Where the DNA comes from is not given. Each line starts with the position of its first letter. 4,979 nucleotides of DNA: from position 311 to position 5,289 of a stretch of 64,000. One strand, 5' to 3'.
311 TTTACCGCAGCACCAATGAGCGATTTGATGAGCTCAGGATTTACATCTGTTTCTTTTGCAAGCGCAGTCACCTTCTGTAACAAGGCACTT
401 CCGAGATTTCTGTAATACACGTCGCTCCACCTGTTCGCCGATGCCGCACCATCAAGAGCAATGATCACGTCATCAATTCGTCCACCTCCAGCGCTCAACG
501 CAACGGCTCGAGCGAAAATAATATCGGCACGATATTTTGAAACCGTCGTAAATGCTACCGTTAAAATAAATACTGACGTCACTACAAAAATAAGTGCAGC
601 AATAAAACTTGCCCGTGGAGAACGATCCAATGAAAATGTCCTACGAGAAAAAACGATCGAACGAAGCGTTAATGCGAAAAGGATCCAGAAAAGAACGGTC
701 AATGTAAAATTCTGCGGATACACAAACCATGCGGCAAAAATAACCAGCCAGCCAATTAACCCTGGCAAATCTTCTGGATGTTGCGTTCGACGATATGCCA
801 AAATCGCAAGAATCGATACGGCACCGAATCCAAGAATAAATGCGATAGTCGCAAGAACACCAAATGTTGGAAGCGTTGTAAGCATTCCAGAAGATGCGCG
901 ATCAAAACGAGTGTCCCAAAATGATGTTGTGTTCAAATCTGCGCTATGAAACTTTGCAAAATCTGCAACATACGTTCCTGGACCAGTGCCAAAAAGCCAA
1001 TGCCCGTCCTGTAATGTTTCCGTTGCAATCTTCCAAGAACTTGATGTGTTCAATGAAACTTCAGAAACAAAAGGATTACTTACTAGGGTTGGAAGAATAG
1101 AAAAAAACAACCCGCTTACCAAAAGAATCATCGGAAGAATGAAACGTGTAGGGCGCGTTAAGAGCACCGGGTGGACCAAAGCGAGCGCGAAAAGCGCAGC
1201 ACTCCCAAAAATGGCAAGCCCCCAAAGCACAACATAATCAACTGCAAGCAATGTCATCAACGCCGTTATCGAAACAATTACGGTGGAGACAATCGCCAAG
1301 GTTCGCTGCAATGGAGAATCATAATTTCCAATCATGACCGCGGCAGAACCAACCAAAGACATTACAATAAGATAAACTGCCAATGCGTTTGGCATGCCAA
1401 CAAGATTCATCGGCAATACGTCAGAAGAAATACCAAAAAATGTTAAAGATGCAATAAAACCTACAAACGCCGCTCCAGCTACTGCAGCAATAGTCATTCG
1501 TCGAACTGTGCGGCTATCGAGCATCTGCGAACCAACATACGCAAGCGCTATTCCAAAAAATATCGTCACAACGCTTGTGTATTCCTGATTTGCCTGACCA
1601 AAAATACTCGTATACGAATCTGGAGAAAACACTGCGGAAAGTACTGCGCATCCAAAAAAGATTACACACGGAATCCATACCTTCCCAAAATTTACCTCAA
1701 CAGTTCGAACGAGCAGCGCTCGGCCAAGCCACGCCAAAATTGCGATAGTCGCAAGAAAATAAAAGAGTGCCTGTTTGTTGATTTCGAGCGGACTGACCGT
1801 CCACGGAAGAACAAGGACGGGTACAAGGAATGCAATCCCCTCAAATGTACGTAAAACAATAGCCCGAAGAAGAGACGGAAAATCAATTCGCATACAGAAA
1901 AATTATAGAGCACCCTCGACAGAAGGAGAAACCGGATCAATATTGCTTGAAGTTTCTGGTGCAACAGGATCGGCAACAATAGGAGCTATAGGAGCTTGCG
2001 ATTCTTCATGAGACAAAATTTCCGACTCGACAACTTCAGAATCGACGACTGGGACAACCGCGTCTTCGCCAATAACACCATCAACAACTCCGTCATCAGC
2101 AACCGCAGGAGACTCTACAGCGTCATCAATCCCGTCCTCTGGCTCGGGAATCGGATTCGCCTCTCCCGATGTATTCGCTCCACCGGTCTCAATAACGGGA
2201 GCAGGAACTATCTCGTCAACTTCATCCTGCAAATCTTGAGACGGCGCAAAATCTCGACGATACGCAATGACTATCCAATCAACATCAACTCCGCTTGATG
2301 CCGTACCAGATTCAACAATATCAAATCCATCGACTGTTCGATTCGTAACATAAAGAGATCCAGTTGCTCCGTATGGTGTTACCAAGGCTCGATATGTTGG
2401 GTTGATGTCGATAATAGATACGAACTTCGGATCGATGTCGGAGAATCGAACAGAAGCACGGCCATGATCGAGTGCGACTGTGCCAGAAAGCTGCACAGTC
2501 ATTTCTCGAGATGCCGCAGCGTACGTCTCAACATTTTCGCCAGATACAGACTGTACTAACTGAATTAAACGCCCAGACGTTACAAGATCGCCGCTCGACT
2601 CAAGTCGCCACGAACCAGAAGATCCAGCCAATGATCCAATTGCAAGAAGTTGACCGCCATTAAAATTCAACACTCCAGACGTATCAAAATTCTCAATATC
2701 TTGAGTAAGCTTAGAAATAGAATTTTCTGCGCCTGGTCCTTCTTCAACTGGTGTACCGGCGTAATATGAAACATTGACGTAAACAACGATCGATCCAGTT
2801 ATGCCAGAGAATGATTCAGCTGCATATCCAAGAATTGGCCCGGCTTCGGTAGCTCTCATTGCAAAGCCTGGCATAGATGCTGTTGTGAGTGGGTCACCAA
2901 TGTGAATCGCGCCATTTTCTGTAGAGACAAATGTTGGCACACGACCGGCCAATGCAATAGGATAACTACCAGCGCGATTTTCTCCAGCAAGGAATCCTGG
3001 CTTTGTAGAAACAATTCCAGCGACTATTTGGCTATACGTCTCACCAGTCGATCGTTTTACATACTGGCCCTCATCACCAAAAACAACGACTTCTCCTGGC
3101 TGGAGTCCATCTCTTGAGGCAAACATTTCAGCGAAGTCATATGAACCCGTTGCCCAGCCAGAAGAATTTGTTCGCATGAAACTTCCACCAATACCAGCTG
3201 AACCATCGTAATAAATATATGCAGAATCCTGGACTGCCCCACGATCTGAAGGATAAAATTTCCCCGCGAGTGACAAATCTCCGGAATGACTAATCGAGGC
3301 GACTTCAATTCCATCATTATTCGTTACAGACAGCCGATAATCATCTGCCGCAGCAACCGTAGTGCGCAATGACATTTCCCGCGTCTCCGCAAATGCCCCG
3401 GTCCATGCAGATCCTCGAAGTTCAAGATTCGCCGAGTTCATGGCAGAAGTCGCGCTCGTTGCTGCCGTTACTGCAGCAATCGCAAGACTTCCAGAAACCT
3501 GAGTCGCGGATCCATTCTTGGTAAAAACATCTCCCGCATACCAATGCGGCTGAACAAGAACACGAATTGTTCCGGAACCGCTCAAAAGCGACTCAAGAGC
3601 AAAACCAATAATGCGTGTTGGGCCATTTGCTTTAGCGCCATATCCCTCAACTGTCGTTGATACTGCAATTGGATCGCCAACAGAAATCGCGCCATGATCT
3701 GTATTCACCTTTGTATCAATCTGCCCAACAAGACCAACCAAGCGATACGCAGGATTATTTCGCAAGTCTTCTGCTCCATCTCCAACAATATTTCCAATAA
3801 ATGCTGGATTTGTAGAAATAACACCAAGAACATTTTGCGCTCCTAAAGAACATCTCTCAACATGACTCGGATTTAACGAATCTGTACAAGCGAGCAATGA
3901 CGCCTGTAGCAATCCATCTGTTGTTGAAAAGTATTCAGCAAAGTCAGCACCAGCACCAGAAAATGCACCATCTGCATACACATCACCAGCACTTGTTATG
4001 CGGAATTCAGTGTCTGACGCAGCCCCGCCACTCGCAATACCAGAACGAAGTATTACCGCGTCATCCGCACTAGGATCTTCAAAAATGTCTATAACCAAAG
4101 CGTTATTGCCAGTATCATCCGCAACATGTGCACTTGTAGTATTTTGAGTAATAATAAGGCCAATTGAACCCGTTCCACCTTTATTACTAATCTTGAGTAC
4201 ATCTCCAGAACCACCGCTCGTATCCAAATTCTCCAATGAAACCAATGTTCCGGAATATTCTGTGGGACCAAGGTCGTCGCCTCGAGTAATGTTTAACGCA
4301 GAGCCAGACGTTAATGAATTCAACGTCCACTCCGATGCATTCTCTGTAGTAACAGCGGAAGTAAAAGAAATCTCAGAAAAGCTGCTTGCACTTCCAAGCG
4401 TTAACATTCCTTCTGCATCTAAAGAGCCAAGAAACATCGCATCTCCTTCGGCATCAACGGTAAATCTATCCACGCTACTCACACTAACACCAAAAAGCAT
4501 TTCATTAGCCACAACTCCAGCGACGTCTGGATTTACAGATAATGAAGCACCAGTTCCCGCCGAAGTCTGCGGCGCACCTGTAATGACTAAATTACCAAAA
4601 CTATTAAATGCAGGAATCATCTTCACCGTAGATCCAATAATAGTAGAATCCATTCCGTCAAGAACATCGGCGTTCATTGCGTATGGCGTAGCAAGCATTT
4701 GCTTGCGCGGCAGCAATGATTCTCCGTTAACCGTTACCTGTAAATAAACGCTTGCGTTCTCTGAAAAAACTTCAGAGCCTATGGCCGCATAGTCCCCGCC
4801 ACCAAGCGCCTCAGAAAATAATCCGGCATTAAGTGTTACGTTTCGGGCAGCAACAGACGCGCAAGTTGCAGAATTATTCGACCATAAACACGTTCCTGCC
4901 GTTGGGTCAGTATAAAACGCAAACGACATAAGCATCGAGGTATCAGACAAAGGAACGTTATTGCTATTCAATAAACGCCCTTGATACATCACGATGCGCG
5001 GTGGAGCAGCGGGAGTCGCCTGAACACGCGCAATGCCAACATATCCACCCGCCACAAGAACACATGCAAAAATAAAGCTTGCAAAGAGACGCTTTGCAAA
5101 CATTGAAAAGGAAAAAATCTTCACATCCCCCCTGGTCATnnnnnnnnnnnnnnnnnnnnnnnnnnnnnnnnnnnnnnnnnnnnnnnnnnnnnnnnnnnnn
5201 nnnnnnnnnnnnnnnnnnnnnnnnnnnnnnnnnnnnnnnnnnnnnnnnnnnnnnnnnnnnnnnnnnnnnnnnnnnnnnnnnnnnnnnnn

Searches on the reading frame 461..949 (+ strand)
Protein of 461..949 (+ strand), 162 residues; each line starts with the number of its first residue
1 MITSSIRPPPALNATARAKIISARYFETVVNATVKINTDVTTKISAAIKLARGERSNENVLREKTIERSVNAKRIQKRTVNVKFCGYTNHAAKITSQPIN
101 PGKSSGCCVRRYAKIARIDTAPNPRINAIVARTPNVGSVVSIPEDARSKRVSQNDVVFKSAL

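Call 16: find_encoding_contigs(protein=window:461-949:+, flank=10000, max_places=4)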
Protein window:461-949:+ (162 aa): no gene with exactly this product is on record in the collection.

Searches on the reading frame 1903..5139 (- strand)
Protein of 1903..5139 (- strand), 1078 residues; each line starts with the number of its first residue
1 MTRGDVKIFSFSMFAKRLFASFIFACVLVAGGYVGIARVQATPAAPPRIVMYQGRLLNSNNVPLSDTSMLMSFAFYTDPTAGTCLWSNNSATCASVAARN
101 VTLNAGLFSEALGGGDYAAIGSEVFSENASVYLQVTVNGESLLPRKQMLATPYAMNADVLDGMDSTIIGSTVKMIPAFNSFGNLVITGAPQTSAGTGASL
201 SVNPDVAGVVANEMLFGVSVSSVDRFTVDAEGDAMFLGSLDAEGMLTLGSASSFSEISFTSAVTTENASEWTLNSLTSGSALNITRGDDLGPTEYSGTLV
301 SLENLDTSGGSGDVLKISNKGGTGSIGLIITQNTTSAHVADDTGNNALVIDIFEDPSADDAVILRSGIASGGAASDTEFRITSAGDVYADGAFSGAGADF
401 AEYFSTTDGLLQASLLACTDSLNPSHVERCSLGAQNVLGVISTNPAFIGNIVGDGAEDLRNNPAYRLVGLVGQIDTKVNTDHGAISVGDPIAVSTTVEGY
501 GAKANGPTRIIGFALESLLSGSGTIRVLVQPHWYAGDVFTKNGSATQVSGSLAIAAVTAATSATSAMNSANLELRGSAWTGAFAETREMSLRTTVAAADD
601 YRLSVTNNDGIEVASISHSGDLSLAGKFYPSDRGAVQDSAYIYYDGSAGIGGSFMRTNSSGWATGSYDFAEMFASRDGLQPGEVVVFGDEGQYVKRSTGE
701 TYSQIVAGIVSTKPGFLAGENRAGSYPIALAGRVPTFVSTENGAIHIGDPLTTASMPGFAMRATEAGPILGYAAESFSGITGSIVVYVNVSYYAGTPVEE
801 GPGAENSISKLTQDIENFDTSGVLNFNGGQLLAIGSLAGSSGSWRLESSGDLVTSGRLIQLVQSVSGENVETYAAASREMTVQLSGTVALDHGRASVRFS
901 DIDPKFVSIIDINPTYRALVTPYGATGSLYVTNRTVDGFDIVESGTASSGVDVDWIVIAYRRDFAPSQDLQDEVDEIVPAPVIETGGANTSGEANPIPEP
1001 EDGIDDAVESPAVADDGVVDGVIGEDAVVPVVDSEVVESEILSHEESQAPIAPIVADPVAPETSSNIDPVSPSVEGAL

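Call 18: find_encoding_contigs(protein=window:1903-5139:-, flank=10000, max_places=4)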
Protein window:1903-5139:- (1078 aa): 3 contigs read that carry it; 3 places shown.
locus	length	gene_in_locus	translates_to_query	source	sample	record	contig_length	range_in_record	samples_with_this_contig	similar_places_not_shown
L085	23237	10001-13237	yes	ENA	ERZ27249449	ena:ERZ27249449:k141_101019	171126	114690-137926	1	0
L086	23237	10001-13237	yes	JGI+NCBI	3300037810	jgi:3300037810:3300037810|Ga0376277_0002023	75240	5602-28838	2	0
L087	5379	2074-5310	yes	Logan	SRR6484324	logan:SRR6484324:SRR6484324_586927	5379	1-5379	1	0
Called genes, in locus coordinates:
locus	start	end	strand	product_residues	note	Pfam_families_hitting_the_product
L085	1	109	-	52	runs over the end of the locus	-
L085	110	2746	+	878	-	PF02739:5_3_exonuc_N, PF01367:5_3_exonuc, PF00476:DNA_pol_A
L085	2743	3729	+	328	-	PF21694:DNA_pol3_delta_C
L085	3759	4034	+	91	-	PF01649:Ribosomal_S20p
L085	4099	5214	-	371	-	PF02646:RmuC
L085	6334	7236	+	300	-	-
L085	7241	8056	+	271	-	-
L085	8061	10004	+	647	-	PF13620:CarboxypepD_reg (weak)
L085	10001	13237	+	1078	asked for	PF11962:Peptidase_G2 (faint)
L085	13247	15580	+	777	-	PF13428:TPR_14 (faint), PF07719:TPR_2 (faint), PF13414:TPR_11 (faint), PF13431:TPR_17 (faint), PF13181:TPR_8 (faint), PF14559:TPR_19 (weak), PF13174:TPR_6 (faint), PF13432:TPR_16 (weak)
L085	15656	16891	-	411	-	-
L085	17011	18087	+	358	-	PF01926:MMR_HSR1, PF02421:FeoB_N, PF06071:YchF-GTPase_C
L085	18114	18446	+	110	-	-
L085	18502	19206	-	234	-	-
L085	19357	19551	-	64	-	-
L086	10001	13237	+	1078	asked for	PF11962:Peptidase_G2 (faint)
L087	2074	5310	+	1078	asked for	PF11962:Peptidase_G2 (faint)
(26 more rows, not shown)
